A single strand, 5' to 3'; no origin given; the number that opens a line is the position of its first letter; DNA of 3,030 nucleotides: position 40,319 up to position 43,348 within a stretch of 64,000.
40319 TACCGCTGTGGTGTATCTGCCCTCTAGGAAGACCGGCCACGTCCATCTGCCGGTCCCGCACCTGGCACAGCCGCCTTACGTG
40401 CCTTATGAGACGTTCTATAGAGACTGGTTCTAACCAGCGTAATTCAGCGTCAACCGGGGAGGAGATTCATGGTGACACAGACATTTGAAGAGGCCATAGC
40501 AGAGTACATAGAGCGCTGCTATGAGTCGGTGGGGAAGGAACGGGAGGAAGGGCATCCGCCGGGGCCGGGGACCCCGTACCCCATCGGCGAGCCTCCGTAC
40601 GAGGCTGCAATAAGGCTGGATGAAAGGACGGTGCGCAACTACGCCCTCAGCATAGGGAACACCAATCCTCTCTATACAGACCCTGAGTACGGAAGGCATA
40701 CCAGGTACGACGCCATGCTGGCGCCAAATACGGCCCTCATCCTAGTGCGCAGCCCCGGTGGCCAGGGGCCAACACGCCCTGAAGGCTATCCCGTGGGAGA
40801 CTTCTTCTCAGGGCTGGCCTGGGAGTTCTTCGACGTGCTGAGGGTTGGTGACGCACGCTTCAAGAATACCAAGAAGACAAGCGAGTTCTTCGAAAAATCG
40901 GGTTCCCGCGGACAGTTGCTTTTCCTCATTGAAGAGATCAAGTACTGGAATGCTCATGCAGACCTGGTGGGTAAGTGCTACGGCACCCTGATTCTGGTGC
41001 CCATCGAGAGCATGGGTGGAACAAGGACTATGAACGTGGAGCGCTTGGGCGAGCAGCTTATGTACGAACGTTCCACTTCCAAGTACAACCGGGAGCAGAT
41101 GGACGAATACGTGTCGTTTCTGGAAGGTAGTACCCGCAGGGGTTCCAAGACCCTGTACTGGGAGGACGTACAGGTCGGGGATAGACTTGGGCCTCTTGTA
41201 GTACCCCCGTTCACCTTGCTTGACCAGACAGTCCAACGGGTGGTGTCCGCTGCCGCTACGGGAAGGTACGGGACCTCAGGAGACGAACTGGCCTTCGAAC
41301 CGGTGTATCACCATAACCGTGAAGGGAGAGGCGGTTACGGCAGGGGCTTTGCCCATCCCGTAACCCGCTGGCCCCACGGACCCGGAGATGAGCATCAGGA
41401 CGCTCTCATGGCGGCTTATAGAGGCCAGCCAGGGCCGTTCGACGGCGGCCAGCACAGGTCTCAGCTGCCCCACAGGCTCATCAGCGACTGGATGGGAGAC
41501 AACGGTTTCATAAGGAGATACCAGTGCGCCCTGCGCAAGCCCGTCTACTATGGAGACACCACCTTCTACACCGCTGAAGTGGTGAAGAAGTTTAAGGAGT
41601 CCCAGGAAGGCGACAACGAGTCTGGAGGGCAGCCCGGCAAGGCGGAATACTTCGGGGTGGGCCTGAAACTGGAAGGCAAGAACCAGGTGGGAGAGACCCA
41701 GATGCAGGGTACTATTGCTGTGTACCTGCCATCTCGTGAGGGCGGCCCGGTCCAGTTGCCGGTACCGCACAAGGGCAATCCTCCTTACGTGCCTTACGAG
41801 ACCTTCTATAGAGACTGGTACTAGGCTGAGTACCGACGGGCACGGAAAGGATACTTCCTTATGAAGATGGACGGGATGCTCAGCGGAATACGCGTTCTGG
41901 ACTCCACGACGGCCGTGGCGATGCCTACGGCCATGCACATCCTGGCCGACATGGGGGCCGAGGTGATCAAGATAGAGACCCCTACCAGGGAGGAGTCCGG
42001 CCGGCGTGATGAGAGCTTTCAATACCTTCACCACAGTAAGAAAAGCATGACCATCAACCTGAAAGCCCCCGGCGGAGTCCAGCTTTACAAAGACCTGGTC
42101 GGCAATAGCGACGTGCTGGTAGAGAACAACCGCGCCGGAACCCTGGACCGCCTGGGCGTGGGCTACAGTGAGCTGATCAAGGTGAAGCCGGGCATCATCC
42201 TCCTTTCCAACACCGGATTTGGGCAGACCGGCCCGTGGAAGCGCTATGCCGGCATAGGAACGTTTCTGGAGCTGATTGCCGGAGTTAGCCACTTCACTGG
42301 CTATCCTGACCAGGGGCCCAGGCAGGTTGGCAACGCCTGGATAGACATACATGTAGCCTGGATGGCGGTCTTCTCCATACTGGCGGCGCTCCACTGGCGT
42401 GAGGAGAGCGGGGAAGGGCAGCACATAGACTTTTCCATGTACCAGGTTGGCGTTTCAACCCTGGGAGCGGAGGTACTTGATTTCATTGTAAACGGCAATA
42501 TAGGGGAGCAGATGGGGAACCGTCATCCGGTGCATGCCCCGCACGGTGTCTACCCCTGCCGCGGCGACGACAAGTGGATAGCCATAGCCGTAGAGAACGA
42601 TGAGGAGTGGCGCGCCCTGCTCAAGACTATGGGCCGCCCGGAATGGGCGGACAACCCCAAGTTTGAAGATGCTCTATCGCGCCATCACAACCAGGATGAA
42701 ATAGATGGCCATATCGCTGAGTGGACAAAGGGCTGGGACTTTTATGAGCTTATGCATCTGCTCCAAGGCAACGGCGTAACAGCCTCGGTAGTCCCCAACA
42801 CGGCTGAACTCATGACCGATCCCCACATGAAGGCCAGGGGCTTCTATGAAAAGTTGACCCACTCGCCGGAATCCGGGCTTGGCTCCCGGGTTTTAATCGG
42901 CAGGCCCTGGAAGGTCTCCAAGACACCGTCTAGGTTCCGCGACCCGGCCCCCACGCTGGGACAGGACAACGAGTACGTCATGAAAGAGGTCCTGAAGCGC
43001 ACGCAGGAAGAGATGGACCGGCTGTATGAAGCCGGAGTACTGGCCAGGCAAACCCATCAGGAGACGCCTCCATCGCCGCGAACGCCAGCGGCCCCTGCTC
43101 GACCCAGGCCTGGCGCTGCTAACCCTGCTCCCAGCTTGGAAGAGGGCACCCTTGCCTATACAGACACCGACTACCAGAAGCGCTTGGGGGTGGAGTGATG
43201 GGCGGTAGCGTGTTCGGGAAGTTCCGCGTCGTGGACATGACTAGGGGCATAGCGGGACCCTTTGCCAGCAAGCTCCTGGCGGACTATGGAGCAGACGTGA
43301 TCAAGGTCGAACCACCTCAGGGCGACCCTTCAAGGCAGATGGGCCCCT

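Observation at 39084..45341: Most complete copy of an iterated module: two tandem double hot-dog proteins, a coupled pair of family-III CoA-transferases, and a crotonase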

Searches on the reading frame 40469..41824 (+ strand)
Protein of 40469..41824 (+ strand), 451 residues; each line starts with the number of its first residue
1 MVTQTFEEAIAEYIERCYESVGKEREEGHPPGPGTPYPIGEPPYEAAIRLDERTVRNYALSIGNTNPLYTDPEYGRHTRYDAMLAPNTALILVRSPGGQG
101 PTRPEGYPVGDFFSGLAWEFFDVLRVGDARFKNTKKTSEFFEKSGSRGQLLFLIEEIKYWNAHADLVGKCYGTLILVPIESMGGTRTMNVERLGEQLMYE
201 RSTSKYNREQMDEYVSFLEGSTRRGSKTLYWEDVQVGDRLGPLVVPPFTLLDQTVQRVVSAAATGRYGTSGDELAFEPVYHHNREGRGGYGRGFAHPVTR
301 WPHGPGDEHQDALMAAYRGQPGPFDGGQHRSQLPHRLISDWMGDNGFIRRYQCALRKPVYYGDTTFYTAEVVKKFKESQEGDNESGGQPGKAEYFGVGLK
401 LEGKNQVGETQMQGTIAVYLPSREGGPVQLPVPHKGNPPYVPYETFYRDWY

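Call 4: search_protein_families(library=pfam, proteins=[window:40469-41824:+], max_evalue=0.001)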
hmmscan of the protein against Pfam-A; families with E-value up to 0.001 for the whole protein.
window:40469-41824:+ (451 aa): 2 families
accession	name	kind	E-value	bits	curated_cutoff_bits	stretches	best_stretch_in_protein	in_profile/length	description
PF13452.11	FAS1_DH_region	-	5.4e-11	43.2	22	1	48-165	12-127/132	FAS1-like, dehydratase domain region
PF01575.25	MaoC_dehydratas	-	1.3e-07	31.7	27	0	309-377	37-107/123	MaoC like domain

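Call 7: search_protein_families(library=ncbifam, proteins=[window:40469-41824:+], max_evalue=0.001)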
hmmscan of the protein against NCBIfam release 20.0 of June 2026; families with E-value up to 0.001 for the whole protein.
window:40469-41824:+ (451 aa): 0 families

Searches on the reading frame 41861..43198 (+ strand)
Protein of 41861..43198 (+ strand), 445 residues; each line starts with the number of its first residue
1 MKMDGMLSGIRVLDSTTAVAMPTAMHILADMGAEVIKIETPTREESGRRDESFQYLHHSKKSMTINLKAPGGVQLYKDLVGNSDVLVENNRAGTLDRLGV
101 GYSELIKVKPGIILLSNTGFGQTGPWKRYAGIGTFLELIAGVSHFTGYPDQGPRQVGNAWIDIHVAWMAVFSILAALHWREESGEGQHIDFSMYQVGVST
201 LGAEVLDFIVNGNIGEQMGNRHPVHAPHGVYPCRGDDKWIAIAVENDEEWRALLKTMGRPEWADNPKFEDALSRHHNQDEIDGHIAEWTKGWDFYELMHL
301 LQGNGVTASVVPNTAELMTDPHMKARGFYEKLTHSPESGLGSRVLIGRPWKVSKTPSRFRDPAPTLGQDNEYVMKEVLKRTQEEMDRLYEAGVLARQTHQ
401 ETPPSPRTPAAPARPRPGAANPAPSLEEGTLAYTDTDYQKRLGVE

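Call 4: search_protein_families(library=pfam, proteins=[window:41861-43198:+], max_evalue=0.001)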
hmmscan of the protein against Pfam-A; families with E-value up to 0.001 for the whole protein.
window:41861-43198:+ (445 aa): 2 families
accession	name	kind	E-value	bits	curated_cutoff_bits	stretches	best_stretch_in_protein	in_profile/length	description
PF02515.22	CoA_transf_3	-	4.5e-103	345.6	23.3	1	7-370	1-366/366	CoA-transferase family III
PF09990.14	DUF2231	-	0.00033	21.2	26.4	1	116-226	30-137/139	Predicted membrane protein (DUF2231)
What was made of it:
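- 41861..43198 (+): CTa: catalytic subunit of a BbsEF-like family III CoA-transferase, with a C-terminal tail of about 45 aa. PF02515 E 4.5e-103 (call 4).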

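Call 7: search_protein_families(library=ncbifam, proteins=[window:41861-43198:+], max_evalue=0.001)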
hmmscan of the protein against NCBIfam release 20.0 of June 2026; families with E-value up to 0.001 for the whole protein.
window:41861-43198:+ (445 aa): 7 families
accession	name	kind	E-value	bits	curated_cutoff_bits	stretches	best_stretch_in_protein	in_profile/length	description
NF052585.1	SucGlutTfsCaiB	equivalog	6.7e-63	212.6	750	1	6-379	7-390/394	succinate--glutarate CoA-transferase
NF041294.1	Scnl_mescCoAtase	equivalog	3.7e-59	200.8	700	1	6-374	3-380/381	succinyl-CoA:mesaconate CoA-transferase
NF003809.0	PRK05398.1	subfamily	4.7e-53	180.2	442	2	6-195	4-202/416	formyl-CoA transferase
NF008511.0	PRK11430.1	equivalog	1.3e-52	179.2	522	1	4-376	7-378/381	CoA:oxalate CoA-transferase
TIGR03253.1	oxalate_frc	equivalog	4.9e-50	170.4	504.2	2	7-195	4-201/416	formyl-CoA transferase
NF002914.1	PRK03525.1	equivalog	8.6e-36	123.7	413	1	5-394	8-397/400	L-carnitine CoA-transferase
TIGR04253.1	mesacon_CoA_iso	equivalog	8.7e-16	57.9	725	1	5-395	1-401/403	2-methylfumaryl-CoA isomerase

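Call 31: search_solved_structures(query=window:41861-43198:+, max_evalue=1e-10, show_alignments=2)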
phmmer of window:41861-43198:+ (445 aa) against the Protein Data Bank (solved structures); distinct sequences matched with E-value up to 1e-10: 35.
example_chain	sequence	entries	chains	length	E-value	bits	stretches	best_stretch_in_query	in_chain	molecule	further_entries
9fn0_B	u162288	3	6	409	4.1e-53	184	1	5-393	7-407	Subunit of Benzylsuccinate CoA-transferase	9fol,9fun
10uh_A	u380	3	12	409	6.5e-49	170.2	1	7-395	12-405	Formyl-coenzyme a transferase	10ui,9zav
9br6_A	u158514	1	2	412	1.5e-48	169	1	7-396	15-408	Succinate--hydroxymethylglutarate CoA-transferase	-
9br7_A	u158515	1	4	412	1.5e-48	169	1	7-396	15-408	Succinate--hydroxymethylglutarate CoA-transferase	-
4ed9_A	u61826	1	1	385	8.4e-48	166.6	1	6-328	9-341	CAIB/BAIF family protein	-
4hl6_A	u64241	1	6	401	4.8e-44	154.2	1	5-355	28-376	Uncharacterized protein YfdE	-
1pqy_A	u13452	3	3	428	3.5e-29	105.2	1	3-377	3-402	Hypothetical protein yfdW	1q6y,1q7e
1pt5_A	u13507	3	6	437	5.4e-29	104.6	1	5-377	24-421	Hypothetical protein yfdW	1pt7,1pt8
5yit_A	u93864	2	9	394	1.3e-27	100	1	7-372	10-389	CoA transferase III | Uncharacterized protein Rv3272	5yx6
5yiy_A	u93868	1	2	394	8.7e-27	97.3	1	7-372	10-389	CoA transferase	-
3ubm_A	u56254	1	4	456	4.8e-26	94.8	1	7-385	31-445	Formyl-CoA:oxalate CoA-transferase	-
8rp3_A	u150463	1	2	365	1.9e-25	92.9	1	3-259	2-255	Alpha-methylacyl-CoA racemase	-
8rmw_A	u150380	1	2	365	3.6e-25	91.9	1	3-259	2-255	Alpha-methylacyl-CoA racemase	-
1x74_A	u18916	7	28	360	3.9e-25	91.8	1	3-259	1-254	2-methylacyl-CoA racemase | probable alpha-methylacyl-CoA racemase MCR | PROBABLE ALPHA-METHYLACYL-COA RACEMASE MCR (2-METHYLACYL-COA RACEMASE) (2-ARYLPROPIONYL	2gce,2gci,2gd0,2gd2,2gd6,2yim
9i2t_A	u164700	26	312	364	5.2e-25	91.4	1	3-259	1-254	Alpha-methylacyl-CoA racemase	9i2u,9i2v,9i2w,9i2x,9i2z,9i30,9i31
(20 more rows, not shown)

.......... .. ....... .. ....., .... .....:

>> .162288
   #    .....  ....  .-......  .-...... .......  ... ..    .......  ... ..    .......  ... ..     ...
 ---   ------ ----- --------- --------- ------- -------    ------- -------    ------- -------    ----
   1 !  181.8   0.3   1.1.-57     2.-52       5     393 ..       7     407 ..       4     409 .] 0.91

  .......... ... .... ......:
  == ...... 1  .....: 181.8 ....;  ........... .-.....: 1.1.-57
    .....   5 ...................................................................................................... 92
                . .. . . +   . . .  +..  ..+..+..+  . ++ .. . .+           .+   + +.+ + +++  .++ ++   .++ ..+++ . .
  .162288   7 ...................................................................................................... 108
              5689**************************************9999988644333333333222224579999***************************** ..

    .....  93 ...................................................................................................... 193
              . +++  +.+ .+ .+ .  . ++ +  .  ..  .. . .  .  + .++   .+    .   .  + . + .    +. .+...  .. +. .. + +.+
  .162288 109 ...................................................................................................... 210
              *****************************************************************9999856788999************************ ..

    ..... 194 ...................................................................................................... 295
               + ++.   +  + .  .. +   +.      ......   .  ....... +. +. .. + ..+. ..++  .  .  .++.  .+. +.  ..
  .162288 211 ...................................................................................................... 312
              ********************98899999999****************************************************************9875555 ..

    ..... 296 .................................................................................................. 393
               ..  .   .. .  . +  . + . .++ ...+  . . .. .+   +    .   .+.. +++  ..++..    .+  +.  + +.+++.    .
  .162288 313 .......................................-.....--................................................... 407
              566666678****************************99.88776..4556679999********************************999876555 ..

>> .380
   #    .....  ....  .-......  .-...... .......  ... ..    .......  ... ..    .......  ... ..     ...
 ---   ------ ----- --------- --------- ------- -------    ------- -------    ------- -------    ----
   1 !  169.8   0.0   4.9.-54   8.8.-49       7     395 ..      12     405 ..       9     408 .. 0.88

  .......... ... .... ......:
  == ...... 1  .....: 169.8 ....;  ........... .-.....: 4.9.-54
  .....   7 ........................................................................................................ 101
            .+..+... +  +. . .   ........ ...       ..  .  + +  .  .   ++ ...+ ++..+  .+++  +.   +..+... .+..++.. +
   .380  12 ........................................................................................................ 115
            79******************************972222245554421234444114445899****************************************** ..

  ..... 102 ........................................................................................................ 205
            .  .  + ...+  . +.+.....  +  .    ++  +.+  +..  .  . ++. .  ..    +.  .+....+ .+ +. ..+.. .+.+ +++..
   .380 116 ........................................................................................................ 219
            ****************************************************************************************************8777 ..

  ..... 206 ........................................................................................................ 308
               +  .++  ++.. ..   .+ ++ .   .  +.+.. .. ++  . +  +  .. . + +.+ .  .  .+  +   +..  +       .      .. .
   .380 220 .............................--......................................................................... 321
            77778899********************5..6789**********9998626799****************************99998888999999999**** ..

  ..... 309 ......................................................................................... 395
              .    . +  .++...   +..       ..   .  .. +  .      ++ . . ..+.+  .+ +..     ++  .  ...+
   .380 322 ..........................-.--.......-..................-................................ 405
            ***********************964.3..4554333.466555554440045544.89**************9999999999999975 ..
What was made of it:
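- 41861..43198 (+): Best PDB hit is 9fn0_B at 4.1e-53, against 9fn0_A at 3.9e-21 (call 31).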
